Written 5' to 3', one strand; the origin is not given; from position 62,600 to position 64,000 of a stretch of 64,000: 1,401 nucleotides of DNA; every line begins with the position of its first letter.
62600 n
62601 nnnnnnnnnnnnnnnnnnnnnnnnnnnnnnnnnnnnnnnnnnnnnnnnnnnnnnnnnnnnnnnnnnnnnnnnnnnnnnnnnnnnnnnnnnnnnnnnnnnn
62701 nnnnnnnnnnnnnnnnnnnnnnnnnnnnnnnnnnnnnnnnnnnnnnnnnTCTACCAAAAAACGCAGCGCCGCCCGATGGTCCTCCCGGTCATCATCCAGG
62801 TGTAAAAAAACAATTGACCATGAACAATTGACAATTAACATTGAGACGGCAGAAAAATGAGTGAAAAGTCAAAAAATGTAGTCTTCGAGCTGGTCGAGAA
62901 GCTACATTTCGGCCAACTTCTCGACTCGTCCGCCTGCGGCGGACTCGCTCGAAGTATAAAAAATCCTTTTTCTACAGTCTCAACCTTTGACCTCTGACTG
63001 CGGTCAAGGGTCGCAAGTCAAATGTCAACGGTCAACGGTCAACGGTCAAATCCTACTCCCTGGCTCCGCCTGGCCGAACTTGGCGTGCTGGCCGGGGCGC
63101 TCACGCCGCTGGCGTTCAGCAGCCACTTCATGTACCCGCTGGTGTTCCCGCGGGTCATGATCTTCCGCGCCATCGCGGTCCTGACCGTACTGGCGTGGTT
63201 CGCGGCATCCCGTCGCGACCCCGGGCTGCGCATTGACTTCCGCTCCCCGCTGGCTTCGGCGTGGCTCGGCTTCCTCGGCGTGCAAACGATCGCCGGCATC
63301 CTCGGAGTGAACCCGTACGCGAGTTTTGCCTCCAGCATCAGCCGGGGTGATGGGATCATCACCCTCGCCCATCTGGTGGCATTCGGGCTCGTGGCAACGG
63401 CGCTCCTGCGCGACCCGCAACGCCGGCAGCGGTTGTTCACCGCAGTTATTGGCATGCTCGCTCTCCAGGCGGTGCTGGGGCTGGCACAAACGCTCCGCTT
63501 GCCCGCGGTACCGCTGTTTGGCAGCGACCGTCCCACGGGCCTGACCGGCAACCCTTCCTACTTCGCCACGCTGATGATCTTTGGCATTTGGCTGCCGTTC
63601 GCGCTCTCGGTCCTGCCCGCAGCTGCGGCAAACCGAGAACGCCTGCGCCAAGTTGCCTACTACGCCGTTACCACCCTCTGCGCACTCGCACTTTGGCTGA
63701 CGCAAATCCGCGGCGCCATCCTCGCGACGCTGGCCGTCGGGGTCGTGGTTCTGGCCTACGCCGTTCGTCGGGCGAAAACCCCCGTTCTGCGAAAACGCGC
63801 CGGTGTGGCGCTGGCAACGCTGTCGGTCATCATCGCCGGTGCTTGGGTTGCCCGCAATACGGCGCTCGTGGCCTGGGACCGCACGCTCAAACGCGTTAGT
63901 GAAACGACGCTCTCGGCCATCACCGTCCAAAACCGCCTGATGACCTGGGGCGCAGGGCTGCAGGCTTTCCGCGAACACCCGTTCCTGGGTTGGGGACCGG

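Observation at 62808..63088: Third heptad-array pair brackets the rnj 3' UTR and overlaps the annotated start of the O-antigen-ligase-like gene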

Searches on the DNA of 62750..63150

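Call 16: search_rna_families(source=window, start=62750, end=63150, threshold=evalue, max_evalue=10)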
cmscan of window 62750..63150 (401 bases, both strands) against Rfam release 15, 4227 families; matches with E-value up to 10: 0.
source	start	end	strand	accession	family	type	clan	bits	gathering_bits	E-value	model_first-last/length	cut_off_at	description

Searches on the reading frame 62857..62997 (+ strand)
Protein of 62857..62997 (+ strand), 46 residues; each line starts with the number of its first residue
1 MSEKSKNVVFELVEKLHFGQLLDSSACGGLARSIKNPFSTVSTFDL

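Call 85: search_protein_families(library=ncbifam, proteins=[window:62857-62997:+], max_evalue=0.01)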
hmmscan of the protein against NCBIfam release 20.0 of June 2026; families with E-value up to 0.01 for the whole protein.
window:62857-62997:+ (46 aa): 0 families

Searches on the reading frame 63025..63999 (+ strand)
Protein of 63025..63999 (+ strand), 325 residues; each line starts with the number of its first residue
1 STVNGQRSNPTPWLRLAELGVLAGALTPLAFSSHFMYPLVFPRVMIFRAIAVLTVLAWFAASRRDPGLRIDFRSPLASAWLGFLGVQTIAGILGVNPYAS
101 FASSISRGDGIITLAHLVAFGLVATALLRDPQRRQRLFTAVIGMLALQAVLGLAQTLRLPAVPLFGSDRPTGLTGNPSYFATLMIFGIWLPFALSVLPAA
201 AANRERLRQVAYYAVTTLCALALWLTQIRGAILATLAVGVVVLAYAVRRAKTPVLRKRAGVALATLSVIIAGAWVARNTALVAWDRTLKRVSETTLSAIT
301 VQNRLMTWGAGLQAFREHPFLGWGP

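Call 12: search_protein_families(library=pfam, proteins=[window:63025-63999:+], max_evalue=0.01)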
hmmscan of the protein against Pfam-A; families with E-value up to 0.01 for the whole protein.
window:63025-63999:+ (325 aa): 1 family
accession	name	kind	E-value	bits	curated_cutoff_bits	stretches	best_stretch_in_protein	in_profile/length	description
PF04932.20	Wzy_C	-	5.1e-11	43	31.7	1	216-324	3-104/149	O-Antigen ligase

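Call 13: find_homologous_proteins(query=window:63025-63999:+, max_evalue=0.00001)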
Query window:63025-63999:+ (325 aa): 2 proteins with E <= 0.00001 among 8000 candidates.
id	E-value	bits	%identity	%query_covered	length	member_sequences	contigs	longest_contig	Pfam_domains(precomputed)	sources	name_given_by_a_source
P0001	3.4e-11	61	27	78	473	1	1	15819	PF04932.21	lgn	-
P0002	5.4e-8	50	33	60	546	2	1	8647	PF04932.21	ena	-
